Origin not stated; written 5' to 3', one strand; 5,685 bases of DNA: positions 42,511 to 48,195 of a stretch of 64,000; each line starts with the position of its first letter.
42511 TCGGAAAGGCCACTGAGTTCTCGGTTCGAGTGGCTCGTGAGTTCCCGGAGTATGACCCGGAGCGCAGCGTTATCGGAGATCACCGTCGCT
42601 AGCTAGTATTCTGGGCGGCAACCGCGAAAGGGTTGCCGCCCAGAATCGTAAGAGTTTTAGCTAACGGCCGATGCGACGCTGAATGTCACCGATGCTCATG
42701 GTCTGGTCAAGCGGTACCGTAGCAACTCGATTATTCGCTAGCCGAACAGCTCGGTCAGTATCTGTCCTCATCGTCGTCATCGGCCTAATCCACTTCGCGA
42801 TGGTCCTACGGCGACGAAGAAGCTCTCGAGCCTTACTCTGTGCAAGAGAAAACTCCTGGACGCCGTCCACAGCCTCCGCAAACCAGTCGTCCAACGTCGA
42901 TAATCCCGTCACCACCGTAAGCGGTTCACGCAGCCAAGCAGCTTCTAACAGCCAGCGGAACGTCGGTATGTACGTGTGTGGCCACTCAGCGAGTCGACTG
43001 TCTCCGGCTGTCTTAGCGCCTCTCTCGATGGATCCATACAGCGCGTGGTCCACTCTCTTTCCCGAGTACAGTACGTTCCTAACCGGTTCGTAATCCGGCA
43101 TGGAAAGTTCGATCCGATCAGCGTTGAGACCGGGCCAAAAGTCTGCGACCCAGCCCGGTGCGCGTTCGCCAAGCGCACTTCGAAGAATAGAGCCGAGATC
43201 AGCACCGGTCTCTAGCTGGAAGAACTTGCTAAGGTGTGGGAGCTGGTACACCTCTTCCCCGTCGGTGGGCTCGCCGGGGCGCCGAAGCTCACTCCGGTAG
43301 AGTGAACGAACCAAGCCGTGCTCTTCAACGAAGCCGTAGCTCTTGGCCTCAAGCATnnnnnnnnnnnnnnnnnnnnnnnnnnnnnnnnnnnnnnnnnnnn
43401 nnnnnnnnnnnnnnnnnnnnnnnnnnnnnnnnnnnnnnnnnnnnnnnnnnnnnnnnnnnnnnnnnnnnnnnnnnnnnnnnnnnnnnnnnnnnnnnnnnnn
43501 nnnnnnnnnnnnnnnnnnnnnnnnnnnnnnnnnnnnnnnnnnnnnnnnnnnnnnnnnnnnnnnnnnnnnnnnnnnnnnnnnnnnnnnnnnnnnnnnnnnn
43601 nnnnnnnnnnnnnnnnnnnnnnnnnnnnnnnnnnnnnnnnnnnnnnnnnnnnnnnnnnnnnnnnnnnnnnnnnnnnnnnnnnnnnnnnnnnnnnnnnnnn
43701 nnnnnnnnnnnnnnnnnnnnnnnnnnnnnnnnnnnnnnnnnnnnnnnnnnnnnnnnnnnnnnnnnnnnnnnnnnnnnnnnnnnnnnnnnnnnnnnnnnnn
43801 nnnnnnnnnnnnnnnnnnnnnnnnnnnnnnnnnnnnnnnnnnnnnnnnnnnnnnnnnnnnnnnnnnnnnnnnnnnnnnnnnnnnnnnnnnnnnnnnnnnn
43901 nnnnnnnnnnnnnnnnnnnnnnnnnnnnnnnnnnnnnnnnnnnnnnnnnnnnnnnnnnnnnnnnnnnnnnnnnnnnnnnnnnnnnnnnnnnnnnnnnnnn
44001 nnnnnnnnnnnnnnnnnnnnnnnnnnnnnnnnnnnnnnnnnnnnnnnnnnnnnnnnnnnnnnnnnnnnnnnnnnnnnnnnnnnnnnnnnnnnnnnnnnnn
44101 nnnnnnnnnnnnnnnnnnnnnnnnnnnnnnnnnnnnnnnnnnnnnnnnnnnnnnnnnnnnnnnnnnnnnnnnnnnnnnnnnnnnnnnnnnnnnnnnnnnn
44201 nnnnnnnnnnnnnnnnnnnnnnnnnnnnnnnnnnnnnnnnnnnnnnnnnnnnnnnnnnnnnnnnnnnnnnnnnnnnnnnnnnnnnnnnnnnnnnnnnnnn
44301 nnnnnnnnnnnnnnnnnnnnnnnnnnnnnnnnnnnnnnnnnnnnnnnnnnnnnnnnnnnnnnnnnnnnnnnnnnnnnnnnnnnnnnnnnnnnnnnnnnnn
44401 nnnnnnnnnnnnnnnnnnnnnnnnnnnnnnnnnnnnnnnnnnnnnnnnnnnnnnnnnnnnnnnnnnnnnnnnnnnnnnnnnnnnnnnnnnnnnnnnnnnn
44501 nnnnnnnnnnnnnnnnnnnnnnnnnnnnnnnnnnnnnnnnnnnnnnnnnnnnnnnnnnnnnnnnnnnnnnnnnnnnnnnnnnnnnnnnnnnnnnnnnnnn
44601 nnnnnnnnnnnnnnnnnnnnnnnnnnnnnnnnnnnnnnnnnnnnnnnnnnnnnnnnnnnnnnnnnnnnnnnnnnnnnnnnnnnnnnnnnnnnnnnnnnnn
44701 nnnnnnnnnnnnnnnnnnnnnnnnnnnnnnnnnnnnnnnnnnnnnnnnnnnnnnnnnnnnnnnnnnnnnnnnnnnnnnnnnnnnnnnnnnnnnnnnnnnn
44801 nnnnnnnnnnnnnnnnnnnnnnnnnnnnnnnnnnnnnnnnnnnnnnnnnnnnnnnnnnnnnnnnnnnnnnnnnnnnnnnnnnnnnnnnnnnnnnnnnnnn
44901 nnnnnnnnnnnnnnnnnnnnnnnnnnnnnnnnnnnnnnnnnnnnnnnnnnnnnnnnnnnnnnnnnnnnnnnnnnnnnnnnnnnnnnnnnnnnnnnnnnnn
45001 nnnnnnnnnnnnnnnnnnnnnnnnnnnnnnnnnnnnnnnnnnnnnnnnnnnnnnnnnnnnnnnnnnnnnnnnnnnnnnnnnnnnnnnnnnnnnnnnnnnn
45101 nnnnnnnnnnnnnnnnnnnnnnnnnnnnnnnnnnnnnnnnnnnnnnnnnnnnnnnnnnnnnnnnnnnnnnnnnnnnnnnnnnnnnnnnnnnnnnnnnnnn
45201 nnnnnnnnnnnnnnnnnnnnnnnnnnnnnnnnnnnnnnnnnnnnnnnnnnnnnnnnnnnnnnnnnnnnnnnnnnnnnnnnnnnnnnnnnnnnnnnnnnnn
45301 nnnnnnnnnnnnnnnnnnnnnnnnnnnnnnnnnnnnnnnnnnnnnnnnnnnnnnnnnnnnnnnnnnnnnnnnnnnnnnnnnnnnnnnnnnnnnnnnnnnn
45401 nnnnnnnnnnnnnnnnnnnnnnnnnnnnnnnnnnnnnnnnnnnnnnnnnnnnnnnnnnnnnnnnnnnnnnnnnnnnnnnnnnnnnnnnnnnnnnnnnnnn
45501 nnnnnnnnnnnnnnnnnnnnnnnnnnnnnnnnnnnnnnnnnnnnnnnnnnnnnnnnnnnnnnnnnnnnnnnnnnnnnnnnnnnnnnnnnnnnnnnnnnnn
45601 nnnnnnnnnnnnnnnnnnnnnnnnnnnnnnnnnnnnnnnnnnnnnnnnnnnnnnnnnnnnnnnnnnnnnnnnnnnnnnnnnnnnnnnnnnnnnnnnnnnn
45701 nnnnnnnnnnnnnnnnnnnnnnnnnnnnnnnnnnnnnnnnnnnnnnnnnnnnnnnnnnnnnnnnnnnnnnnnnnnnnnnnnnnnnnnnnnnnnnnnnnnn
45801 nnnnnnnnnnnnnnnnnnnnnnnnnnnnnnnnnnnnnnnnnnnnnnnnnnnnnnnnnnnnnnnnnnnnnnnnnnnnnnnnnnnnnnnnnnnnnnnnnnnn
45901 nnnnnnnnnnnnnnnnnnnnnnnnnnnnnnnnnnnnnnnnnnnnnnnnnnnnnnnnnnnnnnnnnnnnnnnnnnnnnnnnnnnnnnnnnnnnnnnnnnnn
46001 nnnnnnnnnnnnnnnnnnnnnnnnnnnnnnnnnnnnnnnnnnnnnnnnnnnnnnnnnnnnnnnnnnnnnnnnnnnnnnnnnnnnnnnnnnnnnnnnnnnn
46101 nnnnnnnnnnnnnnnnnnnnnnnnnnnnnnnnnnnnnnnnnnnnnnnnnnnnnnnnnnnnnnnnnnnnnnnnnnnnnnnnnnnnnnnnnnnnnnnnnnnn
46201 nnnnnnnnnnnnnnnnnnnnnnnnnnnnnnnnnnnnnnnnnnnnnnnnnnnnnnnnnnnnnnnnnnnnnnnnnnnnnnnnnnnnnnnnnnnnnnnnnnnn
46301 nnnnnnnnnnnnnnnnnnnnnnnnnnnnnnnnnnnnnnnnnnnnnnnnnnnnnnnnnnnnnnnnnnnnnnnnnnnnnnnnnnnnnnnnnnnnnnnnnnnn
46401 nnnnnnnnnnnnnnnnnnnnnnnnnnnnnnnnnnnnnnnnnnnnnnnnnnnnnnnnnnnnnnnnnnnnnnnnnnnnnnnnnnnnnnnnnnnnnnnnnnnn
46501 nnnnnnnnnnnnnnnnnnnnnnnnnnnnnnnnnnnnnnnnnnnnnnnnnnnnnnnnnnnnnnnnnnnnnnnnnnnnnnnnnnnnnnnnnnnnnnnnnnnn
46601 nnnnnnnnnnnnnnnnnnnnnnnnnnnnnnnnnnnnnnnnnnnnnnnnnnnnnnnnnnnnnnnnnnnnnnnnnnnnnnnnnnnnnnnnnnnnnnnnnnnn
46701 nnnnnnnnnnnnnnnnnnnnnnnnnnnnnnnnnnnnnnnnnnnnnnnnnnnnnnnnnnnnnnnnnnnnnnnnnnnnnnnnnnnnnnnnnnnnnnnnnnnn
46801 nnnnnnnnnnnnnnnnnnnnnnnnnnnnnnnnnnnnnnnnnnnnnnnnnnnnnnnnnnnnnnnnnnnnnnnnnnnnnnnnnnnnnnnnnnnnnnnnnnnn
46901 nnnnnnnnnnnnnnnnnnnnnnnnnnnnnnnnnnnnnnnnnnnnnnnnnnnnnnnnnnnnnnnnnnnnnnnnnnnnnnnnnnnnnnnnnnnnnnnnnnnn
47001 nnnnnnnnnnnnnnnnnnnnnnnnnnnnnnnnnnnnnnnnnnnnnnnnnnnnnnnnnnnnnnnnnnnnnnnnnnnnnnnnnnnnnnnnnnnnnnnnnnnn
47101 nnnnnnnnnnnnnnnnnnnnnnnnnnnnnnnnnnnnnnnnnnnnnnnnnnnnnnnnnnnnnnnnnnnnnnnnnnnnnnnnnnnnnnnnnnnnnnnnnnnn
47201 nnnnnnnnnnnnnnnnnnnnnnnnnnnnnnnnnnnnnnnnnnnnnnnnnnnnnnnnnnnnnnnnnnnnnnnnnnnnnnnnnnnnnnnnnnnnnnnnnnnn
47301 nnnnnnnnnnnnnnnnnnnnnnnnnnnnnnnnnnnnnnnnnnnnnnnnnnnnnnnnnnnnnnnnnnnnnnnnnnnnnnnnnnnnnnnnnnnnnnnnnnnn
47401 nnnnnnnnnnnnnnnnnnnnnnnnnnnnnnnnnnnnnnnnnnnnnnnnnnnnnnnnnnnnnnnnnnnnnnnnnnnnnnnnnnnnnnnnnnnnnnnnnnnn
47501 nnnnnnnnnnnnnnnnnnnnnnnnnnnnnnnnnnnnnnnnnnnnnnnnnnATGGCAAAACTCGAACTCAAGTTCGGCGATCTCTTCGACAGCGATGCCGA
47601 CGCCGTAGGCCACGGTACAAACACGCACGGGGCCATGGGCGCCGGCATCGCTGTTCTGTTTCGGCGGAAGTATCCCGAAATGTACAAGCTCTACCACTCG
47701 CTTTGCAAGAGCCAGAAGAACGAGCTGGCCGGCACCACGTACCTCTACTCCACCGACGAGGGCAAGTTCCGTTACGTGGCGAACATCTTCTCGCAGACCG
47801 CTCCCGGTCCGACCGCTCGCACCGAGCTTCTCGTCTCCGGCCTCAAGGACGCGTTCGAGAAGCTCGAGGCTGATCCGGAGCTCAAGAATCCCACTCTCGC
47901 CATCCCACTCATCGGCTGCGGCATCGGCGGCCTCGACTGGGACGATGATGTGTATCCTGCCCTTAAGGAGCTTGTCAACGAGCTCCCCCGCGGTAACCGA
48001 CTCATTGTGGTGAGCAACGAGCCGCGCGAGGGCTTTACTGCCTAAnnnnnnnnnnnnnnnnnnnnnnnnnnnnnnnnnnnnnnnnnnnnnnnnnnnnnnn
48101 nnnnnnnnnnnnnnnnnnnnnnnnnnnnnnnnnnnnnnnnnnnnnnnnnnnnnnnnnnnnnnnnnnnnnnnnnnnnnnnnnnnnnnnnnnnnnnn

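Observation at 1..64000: Genome-accordion accessory region of a giant actinobacterial element: about 11 paralog families covering about 44 of ~120 genes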

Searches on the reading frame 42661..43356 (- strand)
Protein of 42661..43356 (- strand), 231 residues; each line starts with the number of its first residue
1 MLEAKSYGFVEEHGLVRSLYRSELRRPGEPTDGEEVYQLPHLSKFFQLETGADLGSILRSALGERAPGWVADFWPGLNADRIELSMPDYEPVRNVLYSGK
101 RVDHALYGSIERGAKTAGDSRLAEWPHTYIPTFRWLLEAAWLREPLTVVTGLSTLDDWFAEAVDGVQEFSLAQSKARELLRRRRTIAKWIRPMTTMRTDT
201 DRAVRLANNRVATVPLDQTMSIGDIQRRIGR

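Call 11: search_protein_families(library=pfam, proteins=[window:42661-43356:-], max_evalue=0.01)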
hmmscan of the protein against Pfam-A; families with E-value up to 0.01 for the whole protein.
window:42661-43356:- (231 aa): 0 families

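Call 45: find_homologous_proteins(query=A1, max_evalue=0.001)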
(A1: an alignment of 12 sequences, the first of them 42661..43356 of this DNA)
Query A1 (12 sequences) (231 aa, profile of the alignment): 4 proteins with E <= 0.001 among 8000 candidates. Only proteins of 127 to 564 residues were searched: fused or split forms outside these lengths cannot appear, so this answer is no evidence that the protein stands alone or is whole; find_related_loci, which searches DNA, has no such limit.
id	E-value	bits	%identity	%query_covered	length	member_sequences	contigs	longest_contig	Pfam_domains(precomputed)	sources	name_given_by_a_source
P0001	9.4e-63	230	33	21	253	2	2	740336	-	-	-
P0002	2.2e-61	226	99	100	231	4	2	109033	-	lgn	-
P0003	6.6e-52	195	27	35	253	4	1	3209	-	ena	-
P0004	9.6e-50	188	73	100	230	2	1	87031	-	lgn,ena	-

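Call 46: find_encoding_contigs(protein=P0004, flank=10000, max_places=3)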
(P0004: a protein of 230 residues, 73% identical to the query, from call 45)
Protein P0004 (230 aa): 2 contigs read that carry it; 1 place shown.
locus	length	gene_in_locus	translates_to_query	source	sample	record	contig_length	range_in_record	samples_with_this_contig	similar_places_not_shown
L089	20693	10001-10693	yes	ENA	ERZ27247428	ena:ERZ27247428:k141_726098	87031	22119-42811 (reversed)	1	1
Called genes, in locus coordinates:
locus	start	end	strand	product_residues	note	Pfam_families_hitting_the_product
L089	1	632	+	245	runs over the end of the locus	-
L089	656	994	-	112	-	-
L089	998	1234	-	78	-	-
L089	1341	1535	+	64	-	-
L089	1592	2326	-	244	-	-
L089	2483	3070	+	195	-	-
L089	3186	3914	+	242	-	-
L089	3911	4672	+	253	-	-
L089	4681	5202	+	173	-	-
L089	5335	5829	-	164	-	PF01661:Macro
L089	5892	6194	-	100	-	-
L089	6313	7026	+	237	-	-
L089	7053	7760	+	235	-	-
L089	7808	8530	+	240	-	-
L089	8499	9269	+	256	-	-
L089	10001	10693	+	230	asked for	-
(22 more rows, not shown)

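Call 58: search_protein_representatives(alignment_id=A1)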
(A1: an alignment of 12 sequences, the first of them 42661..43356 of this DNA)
Query: 12 sequences, 250 profile positions. Proteins with E-value up to 0.001 (for the whole library): 20; up to 1e-10: 17; up to 1e-30: 12. The best 20 are listed.
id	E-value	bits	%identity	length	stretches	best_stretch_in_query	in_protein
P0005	8.7e-67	241.8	-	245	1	4-246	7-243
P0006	1.0e-65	238.3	-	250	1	1-249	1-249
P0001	3.0e-63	230.2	-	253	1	3-249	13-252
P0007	5.4e-63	229.4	-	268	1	11-249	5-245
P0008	3.5e-60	220.1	-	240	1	5-248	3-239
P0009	9.4e-55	202.4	-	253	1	4-249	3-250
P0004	3.1e-50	187.6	-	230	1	9-244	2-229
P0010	2.8e-49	184.4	-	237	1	5-249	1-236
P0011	3.6e-49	184.1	-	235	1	9-243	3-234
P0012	6.8e-47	176.6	-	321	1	5-245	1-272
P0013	5.0e-44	167.2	-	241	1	5-245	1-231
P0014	1.6e-35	139.4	-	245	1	5-244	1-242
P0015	9.2e-26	107.4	-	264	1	11-212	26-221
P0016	7.6e-25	104.4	-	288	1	23-207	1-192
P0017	3.7e-19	85.8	-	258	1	20-224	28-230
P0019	7.8e-13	65.0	-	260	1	22-238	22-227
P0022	4.2e-05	39.7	-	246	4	24-65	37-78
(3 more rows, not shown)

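Call 61: list_cluster_members(proteins=[P0007, P0009, P0012, P0013, P0014, P0015, P0016, P0017, P0019, P0022])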
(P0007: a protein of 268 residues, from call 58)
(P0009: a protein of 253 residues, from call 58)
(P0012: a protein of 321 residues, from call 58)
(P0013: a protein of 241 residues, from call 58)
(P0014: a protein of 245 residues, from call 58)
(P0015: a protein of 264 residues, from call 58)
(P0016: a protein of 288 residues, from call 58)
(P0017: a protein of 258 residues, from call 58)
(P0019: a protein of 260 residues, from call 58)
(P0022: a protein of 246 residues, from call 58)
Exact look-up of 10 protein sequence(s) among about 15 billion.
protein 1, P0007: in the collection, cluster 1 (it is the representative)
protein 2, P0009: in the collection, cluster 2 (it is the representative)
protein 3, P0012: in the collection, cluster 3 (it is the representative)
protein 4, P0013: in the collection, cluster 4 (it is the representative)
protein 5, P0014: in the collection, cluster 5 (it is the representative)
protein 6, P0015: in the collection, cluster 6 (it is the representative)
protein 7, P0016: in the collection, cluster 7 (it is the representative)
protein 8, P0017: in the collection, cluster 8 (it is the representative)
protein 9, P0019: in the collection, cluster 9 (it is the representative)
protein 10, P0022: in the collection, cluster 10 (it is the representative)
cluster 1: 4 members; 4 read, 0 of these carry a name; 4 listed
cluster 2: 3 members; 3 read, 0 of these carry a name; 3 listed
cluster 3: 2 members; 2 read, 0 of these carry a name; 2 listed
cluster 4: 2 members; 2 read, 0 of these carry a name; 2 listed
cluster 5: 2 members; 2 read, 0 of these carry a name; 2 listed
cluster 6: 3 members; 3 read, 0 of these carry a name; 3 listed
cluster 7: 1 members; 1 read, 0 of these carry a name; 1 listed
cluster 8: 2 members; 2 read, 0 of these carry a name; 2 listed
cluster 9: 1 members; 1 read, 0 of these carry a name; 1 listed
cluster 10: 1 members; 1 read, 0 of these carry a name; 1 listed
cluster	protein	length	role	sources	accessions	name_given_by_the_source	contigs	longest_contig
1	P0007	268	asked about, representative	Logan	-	-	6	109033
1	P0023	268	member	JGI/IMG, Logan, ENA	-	-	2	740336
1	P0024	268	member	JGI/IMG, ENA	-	-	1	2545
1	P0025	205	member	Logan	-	-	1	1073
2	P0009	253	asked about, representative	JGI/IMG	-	-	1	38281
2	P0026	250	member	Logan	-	-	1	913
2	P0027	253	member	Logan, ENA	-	-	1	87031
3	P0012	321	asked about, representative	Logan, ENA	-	-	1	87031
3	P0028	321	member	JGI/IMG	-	-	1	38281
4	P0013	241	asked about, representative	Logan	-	-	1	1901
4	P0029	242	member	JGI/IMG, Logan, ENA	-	-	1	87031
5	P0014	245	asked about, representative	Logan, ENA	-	-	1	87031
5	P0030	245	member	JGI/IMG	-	-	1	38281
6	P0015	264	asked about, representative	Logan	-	-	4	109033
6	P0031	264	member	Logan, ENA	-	-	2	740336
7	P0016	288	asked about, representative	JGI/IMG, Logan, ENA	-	-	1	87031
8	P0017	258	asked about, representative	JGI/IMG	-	-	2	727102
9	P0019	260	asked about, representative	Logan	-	-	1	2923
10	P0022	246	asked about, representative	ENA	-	-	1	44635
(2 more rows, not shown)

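Call 66: find_encoding_contigs(protein=P0017, flank=10000, max_places=4)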
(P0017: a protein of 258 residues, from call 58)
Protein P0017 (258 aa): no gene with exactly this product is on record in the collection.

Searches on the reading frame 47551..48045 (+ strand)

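Call 55: search_protein_families(library=phrogs, proteins=[window:47551-48045:+], max_evalue=0.001)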
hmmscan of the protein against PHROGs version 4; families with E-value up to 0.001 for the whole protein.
window:47551-48045:+ (164 aa): 3 families
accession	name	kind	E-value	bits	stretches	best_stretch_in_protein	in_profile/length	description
phrog_335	-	other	4.3e-37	129.3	1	8-144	60-195/422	phosphatase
phrog_30914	-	unknown function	3e-13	50.5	1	9-131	7-127/371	-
phrog_15329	-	unknown function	2.1e-05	25.7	1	78-132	30-82/104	-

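Call 99: search_protein_families(library=padloc, proteins=[window:47551-48045:+], max_evalue=0.001)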
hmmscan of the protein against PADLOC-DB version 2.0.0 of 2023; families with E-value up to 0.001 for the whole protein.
window:47551-48045:+ (164 aa): 2 families
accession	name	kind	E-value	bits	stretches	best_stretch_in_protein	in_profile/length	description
PDLC02990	DarG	-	2.3e-24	84.5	1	5-145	3-136/329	-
PDLC00410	ThsA1|ThsA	-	0.00038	17.7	0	61-129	163-230/281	Macro domain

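Call 115: search_protein_families(library=ncbifam, proteins=[window:47551-48045:+], max_evalue=0.00001)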
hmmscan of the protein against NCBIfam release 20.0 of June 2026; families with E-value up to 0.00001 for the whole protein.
window:47551-48045:+ (164 aa): 2 families
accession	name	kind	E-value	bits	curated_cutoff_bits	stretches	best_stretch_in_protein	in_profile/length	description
NF048014.1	antitoxin_DarG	equivalog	6.2e-23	81.6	250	1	5-147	2-140/338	type II toxin-antitoxin system antitoxin DNA ADP-ribosyl glycohydrolase DarG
NF001666.0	PRK00431.2-2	equivalog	2.2e-06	27.7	246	1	4-153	3-146/164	ADP-ribose-binding protein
